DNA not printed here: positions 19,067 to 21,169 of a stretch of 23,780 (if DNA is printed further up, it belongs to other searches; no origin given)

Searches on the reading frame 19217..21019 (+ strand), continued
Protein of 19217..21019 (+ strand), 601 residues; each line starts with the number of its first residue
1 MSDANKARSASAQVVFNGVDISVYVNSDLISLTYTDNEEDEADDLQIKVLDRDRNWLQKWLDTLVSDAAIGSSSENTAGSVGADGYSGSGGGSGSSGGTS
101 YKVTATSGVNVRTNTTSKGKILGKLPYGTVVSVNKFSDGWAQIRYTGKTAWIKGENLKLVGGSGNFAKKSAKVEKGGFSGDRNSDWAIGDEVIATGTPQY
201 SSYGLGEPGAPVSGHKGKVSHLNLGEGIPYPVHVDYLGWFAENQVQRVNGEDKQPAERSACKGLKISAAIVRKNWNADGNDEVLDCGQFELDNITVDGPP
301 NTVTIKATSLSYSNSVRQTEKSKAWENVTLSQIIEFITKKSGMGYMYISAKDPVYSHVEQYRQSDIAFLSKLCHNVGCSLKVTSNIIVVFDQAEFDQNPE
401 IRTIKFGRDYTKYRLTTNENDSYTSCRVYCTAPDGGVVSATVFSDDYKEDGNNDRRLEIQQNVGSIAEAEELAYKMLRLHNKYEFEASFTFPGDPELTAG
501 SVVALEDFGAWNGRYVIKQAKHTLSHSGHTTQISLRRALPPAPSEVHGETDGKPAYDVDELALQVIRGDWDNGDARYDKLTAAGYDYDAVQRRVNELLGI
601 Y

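Call 8: get_annotated_region(hit=H4, flank=9000)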
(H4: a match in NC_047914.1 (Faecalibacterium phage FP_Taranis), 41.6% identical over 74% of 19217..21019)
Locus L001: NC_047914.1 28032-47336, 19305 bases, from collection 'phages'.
description: Faecalibacterium phage FP_Taranis, complete genome.
organism: Faecalibacterium phage FP_Taranis (NCBI taxid 2070186)
taxonomy: Viruses; Duplodnaviria; Heunggongvirae; Uroviricota; Caudoviricetes; Taranisvirus; Taranisvirus taranis
host: Faecalibacterium prausnitzii; source: -; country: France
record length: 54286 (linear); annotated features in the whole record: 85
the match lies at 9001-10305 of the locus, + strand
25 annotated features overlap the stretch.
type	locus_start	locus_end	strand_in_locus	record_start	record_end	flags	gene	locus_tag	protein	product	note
CDS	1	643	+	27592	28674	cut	-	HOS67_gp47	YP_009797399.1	major head protein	rasttk_feature_creation_tool=prodigal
CDS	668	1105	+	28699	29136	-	-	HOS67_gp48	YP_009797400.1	endonuclease VII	rasttk_feature_creation_tool=prodigal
CDS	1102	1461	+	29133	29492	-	-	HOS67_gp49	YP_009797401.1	minor tail protein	rasttk_feature_creation_tool=prodigal; Neck protein Ne1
CDS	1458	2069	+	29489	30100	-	-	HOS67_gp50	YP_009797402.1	tail completion or Neck1 protein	rasttk_feature_creation_tool=prodigal; tube completion protein Tc1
CDS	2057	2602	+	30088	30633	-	-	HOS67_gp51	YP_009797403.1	virion structural protein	rasttk_feature_creation_tool=prodigal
CDS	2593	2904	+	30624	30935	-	-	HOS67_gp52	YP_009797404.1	hypothetical protein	rasttk_feature_creation_tool=prodigal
CDS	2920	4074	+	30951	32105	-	-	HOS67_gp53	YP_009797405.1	tail protein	rasttk_feature_creation_tool=prodigal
CDS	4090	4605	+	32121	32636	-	-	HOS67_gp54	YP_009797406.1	head closure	rasttk_feature_creation_tool=prodigal; Major tail protein, tail tube protein FII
CDS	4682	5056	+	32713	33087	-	-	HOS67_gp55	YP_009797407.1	tail assembly chaperone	rasttk_feature_creation_tool=prodigal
CDS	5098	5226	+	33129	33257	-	-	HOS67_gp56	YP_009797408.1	hypothetical protein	rasttk_feature_creation_tool=glimmer3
CDS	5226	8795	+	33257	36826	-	-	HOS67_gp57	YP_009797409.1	tail tape measure protein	rasttk_feature_creation_tool=prodigal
CDS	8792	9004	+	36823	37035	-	-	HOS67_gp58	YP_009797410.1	baseplate hub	rasttk_feature_creation_tool=prodigal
CDS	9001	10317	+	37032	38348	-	-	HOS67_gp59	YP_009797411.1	tail protein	rasttk_feature_creation_tool=prodigal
CDS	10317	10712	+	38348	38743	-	-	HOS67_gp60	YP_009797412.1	baseplate assembly protein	rasttk_feature_creation_tool=prodigal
CDS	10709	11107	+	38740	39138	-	-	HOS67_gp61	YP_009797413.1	tail protein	rasttk_feature_creation_tool=prodigal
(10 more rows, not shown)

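Call 9: search_protein_families(library=pfam, proteins=[P0082, P0100, P0104, P0092, P0096, P0107, P0117, P0106, P0056, L001:9001-10314:+], max_evalue=0.01)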
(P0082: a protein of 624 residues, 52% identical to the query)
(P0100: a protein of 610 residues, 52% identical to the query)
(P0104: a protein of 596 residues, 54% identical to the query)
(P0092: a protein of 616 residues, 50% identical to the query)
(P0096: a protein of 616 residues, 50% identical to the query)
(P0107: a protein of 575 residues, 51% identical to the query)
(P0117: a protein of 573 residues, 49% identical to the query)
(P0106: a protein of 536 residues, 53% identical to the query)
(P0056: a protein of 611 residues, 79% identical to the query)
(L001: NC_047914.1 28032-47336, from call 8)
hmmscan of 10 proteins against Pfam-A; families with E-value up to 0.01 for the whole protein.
P0082 (624 aa): 4 families
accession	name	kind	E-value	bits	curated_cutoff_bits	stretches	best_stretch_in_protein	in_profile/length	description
PF08239.17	SH3_3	-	2.6e-10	40.8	27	1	107-157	2-54/54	Bacterial SH3 domain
PF24032.1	YQBQ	-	3.3e-07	30.4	27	1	329-543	76-294/294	YQBQ-like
PF06347.19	SH3_4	-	5.1e-06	26.6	24.1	1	106-156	3-54/56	Bacterial SH3 domain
PF05954.17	Phage_GPD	-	8.2e-06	25.6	30.1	1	322-533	76-303/305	Phage tail baseplate hub (GPD)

P0100 (610 aa): 3 families
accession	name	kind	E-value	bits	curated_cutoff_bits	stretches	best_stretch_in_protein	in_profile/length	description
PF24032.1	YQBQ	-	1.2e-07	31.9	27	1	390-523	158-294/294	YQBQ-like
PF08239.17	SH3_3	-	4.6e-05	24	27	1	102-153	1-54/54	Bacterial SH3 domain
PF05954.17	Phage_GPD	-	6.2e-05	22.8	30.1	1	302-450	74-214/305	Phage tail baseplate hub (GPD)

P0104 (596 aa): 3 families
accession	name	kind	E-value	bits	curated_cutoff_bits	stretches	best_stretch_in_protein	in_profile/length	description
PF05954.17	Phage_GPD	-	5.4e-08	32.8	30.1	1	291-502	75-302/305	Phage tail baseplate hub (GPD)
PF08239.17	SH3_3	-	6.1e-08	33.2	27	1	93-144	1-54/54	Bacterial SH3 domain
PF24032.1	YQBQ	-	2.7e-07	30.7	27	1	388-513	166-294/294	YQBQ-like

P0092 (616 aa): 6 families
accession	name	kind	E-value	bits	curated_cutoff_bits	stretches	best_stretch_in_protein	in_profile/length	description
PF08230.16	CW_7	-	6.5e-18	64.6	25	1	575-614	1-40/40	CW_7 repeat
PF05954.17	Phage_GPD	-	1e-09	38.5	30.1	1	325-541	75-303/305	Phage tail baseplate hub (GPD)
PF24032.1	YQBQ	-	1e-07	32.1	27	1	377-550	117-293/294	YQBQ-like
PF22759.1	E217_GP41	-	2.2e-06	27.5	27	1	304-410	100-210/279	Baseplate hub gp41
PF08239.17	SH3_3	-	0.00071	20.1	27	1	100-150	1-53/54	Bacterial SH3 domain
PF06926.16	Rep_Org_C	-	0.0074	17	27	0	443-471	36-64/95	Putative replisome organiser protein C-terminus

P0096 (616 aa): 4 families
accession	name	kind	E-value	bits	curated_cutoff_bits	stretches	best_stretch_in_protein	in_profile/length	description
PF08230.16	CW_7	-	4.9e-19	68.2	25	1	575-614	1-40/40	CW_7 repeat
PF05954.17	Phage_GPD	-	1.7e-08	34.5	30.1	1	319-541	71-303/305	Phage tail baseplate hub (GPD)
PF24032.1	YQBQ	-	6.5e-07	29.5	27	1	428-551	175-294/294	YQBQ-like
PF22759.1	E217_GP41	-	0.0023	17.6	27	1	302-408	100-210/279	Baseplate hub gp41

P0107 (575 aa): 4 families
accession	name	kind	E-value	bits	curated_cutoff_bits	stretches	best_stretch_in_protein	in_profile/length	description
PF08230.16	CW_7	-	3.4e-22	78.3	25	1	535-574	1-40/40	CW_7 repeat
PF24032.1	YQBQ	-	4.9e-06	26.6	27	1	400-514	178-294/294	YQBQ-like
PF08239.17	SH3_3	-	0.00031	21.3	27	1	86-137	1-54/54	Bacterial SH3 domain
PF05954.17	Phage_GPD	-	0.002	17.8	30.1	0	291-441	74-216/305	Phage tail baseplate hub (GPD)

P0117 (573 aa): 4 families
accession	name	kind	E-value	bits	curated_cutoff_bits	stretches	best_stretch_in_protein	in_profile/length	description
PF08230.16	CW_7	-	1.6e-22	79.4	25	1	533-572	1-40/40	CW_7 repeat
PF24032.1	YQBQ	-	9.8e-07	28.9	27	1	396-513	175-294/294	YQBQ-like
PF08239.17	SH3_3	-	0.00011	22.8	27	1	86-137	1-54/54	Bacterial SH3 domain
PF05954.17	Phage_GPD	-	0.0058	16.3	30.1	0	290-438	74-214/305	Phage tail baseplate hub (GPD)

P0106 (536 aa): 3 families
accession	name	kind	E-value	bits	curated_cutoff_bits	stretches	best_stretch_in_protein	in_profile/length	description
PF08239.17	SH3_3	-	3.9e-07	30.6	27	1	98-149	1-54/54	Bacterial SH3 domain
PF24032.1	YQBQ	-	1e-06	28.8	27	1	386-520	157-294/294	YQBQ-like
PF05954.17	Phage_GPD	-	1.2e-05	25.1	30.1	1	301-470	76-259/305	Phage tail baseplate hub (GPD)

P0056 (611 aa): 4 families
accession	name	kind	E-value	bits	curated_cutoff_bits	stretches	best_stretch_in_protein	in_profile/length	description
PF08239.17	SH3_3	-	2e-10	41.1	27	1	110-161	1-54/54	Bacterial SH3 domain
PF05954.17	Phage_GPD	-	3.4e-07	30.2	30.1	1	323-412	76-173/305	Phage tail baseplate hub (GPD)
PF06347.19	SH3_4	-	5.7e-06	26.4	24.1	1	110-160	3-54/56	Bacterial SH3 domain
PF06605.17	Prophage_tail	-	0.00094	19.4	31.3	1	326-410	10-93/250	Prophage endopeptidase tail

L001:9001-10314:+ (438 aa): 2 families
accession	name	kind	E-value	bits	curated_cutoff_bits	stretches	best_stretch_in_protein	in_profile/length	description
PF05954.17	Phage_GPD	-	6e-07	29.4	30.1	1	210-420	76-302/305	Phage tail baseplate hub (GPD)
PF13550.12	Phage-tail_3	-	0.0031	17.8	23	1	260-374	8-121/164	Putative phage tail protein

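Call 14: search_solved_structures(query=window:19217-21019:+, max_evalue=1, show_alignments=3)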
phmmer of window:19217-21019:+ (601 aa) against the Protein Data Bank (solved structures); distinct sequences matched with E-value up to 1: 15.
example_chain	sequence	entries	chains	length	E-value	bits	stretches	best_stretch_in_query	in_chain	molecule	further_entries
5i8l_A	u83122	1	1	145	7.8e-22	80.5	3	556-598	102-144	Lysozyme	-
6u5h_C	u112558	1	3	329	1.7e-15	59.6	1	281-534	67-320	Probable bacteriophage protein Pyocin R2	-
4cvd_A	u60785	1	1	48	3.5e-07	32.2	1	561-599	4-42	LYSOZYME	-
9ovi_A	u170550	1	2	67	8.7e-07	30.8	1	101-153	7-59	Conserved domain protein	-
2kq8_A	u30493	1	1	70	7.8e-05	24.4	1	103-154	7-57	Cell wall hydrolase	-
2krs_A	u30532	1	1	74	0.014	17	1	104-160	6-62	Probable enterotoxin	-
2dnu_A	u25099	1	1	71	0.057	14.9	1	92-164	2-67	SH3 multiple domains 1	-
2cub_A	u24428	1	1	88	0.25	12.8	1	88-155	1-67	Cytoplasmic protein NCK1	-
7f1r_R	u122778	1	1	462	0.31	12.5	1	53-106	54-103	C-C motif chemokine 5,C-C chemokine receptor type 5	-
7x39_A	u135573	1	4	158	0.33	12.4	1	53-99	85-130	Enhancer of rudimentary homolog,Cip1-interacting zinc finger protein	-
2kyb_A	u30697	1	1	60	0.53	11.7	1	103-155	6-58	Mannosyl-glycoprotein endo-beta-N-acetylglucosaminidase domain protein, possible enterotox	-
6trp_A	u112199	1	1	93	0.58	11.6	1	57-105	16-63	Peptide synthetase XpsB,Peptide synthetase XpsB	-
2kt8_A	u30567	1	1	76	0.6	11.6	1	103-158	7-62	Probable surface protein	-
2p5z_X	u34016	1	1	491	0.81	11.1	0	320-395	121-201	Type VI secretion system component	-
7f1q_R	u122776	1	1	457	0.97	10.9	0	53-105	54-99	C-C motif chemokine 3,C-C chemokine receptor type 5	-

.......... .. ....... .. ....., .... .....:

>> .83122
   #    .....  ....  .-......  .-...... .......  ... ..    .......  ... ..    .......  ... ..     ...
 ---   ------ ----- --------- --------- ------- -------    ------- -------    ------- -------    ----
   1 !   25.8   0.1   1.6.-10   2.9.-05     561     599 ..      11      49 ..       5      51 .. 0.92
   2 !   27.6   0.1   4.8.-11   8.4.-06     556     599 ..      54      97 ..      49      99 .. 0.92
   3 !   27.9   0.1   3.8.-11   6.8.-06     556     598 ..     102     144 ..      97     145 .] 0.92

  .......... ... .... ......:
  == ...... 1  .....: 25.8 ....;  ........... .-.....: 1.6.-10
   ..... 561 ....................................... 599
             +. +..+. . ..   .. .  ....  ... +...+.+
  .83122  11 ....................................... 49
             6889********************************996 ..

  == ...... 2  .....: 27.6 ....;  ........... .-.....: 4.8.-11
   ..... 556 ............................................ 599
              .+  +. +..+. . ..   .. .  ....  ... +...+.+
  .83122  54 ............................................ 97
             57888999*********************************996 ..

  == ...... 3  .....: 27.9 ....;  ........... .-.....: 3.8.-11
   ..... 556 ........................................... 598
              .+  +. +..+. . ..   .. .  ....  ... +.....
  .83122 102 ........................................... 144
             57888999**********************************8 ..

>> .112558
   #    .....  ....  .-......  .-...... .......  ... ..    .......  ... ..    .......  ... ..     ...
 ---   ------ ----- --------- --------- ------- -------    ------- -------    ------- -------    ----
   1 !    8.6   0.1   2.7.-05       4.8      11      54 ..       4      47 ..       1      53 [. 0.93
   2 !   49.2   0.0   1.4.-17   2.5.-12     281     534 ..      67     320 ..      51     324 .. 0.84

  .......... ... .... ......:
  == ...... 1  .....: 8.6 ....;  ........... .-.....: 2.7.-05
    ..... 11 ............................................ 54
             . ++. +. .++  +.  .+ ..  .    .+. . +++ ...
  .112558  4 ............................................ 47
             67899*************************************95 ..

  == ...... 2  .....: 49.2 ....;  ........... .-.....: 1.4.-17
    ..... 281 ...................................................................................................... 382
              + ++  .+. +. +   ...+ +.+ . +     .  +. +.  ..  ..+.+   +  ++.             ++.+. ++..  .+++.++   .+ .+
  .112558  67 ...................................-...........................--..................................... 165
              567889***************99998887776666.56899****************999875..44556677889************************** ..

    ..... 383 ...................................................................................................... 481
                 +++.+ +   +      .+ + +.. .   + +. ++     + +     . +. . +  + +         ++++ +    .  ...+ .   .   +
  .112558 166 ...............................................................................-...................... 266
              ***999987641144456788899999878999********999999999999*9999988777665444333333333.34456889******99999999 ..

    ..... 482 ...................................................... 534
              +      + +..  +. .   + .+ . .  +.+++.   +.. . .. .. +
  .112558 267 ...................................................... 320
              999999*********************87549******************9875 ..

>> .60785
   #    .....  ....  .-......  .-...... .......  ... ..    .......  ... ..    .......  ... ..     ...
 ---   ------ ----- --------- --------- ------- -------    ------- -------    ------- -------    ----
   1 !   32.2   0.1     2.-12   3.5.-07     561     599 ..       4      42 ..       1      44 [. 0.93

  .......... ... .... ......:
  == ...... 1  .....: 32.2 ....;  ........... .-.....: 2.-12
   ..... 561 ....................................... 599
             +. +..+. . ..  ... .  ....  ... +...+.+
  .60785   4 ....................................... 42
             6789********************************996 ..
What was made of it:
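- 19217..19426 (+): N-terminal segment of the hub core (aa 1-70). Residues 11-54 align to pyocin R2 hub 6u5h_C residues 4-47 (call 14).
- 19511..19693 (+): SH3_3 (bacterial SH3b) module (aa 99-159), first part of the loop insertion. PDB sequence hits include SH3 domains of cell-wall hydrolases and surface proteins (2kq8, 2krs; also 9ovi, deposited only as a conserved domain protein) (call 14).
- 20000..20836 (+): Hub core (aa 262-540). Residues 281-534 align to 6u5h_C residues 67-320 (call 14).
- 20882..21019 (+): C-terminal CW_7 repeat (aa 556-601), a three-helix module. Matches Cpl-7 repeats 5i8l and 4cvd (call 14).
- The hub core equals the pyocin R2 hub, with residues ~55-280 as an insertion (call 14).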

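Call 23: find_encoding_contigs(protein=P0001, flank=10000, max_places=4)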
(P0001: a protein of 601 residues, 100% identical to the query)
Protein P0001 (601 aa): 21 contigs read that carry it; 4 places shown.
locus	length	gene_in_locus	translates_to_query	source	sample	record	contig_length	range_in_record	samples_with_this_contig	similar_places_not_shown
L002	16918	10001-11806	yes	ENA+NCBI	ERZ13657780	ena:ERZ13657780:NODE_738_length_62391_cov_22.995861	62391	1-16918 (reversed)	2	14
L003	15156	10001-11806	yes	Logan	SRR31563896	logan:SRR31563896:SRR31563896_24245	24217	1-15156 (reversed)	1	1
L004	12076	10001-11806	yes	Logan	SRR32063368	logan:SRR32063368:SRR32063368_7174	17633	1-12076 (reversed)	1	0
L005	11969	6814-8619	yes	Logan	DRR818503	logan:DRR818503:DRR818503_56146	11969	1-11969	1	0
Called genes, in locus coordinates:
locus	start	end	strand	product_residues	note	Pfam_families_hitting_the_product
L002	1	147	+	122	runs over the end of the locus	PF02924:HDPD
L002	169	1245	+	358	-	PF03864:Phage_cap_E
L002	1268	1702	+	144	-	-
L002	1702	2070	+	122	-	-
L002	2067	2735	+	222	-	-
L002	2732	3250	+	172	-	-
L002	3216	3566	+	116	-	-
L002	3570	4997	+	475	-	-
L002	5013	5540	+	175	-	PF04985:Phage_tube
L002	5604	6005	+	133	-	PF10109:Phage_TAC_7 (weak)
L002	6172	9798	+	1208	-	PF10145:PhageMin_Tail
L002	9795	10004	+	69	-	PF05489:Phage_tail_X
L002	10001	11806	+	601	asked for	PF06347:SH3_4 (weak), PF08239:SH3_3, PF05954:Phage_GPD (weak), PF24032:YQBQ (weak), PF08230:CW_7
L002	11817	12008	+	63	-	-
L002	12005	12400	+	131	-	PF06995:Phage_P2_GpU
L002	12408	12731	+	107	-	PF04965:GPW_gp25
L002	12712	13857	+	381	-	PF04865:Baseplate_J, PF26078:Baseplate_J_M, PF26079:Baseplate_J_C (weak)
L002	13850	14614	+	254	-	PF09684:Tail_P2_I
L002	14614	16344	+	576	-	-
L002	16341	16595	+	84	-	-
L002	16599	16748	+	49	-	-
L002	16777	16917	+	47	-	?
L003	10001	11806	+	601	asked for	PF06347:SH3_4 (weak), PF08239:SH3_3, PF05954:Phage_GPD (weak), PF24032:YQBQ (weak), PF08230:CW_7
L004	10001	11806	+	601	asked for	PF06347:SH3_4 (weak), PF08239:SH3_3, PF05954:Phage_GPD (weak), PF24032:YQBQ (weak), PF08230:CW_7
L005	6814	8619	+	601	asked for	PF06347:SH3_4 (weak), PF08239:SH3_3, PF05954:Phage_GPD (weak), PF24032:YQBQ (weak), PF08230:CW_7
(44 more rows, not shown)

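Call 24: predict_structure(alignment_id=A2)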
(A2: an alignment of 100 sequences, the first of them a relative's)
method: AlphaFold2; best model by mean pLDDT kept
length: 601 residues; sequences in the alignment: 100
mean_pLDDT: 76.9   pTM: 0.54
mean pLDDT of the five models: 76.9, 75.1, 73.3, 73.1, 72.8
residues with pLDDT >= 90: 162; 70-90: 297; 50-70: 65; < 50: 77
segments of 3 or more residues with pLDDT < 50: 69-97, 161-183, 250-261, 542-553
pLDDT, mean of each block of 10 residues (from residue 1): 62 81 87 86 89 78 60 30 31 46 77 83 74 90 86 89 32 27 66 92 87 93 85 93 81 35 76 79 84 86 88 58 86 88 83 85 80 79 79 82 92 83 80 85 75 72 84 76 81 89 92 92 92 87 36 67 91 89 89 89 65
secondary structure, 60 per line:
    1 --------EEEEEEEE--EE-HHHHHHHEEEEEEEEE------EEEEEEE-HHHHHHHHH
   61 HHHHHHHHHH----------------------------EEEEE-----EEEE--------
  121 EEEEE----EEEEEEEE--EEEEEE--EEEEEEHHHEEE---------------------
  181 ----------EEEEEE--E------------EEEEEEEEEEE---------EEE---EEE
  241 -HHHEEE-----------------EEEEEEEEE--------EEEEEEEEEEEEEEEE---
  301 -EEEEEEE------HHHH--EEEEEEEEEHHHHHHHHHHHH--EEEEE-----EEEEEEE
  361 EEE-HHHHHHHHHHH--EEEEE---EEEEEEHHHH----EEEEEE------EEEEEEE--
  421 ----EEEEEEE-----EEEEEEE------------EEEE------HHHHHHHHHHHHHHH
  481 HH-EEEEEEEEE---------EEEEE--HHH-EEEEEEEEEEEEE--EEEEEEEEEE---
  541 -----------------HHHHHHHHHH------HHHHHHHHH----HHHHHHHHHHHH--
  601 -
elements in order: E9-16 H22-28 E29-37 E44-50 H52-70 E99-103 E109-112 E121-125 E130-137 E140-145 E148-153 E157-159 E191-196 E212-222 E232-234 E238-240 E245-247 E265-273 E282-297 E302-308 H315-318 E321-329 H330-341 E344-348 E354-363 H365-375 E378-382 E386-391 H392-395 E400-405 E412-418 E425-431 E437-443 E456-459 H466-482 E484-492 E502-506 E513-525 E528-537 H558-567 H574-582 H587-598
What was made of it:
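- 19217..19426 (+): Folded in the AF2 model, with strands at 9-50 and a helix at 52-70 (call 24).
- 19511..19693 (+): All-beta in the model (call 24).
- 20837..20881 (+): Flexible linker before the C-terminal module (aa 541-555). pLDDT below 50 for residues 542-553 (call 24).
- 20882..21019 (+): Helices at 558-567, 574-582 and 587-598 (call 24).
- On gpD/gp27/VgrG-type baseplate hub (Pfam Phage_GPD PF05954 / YQBQ PF24032): The model's mean pLDDT is 76.9 and the core is mostly 80-92 (call 24).
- On CW_7 repeat (PF08230): Helices at 558-567, 574-582 and 587-598, with pLDDT about 89-91 (call 24).
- The AF2 model shows five folded units joined by low-confidence linkers (call 24). The linkers are long and disordered (29, 23 and 12 residues with pLDDT below 50, call 24).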
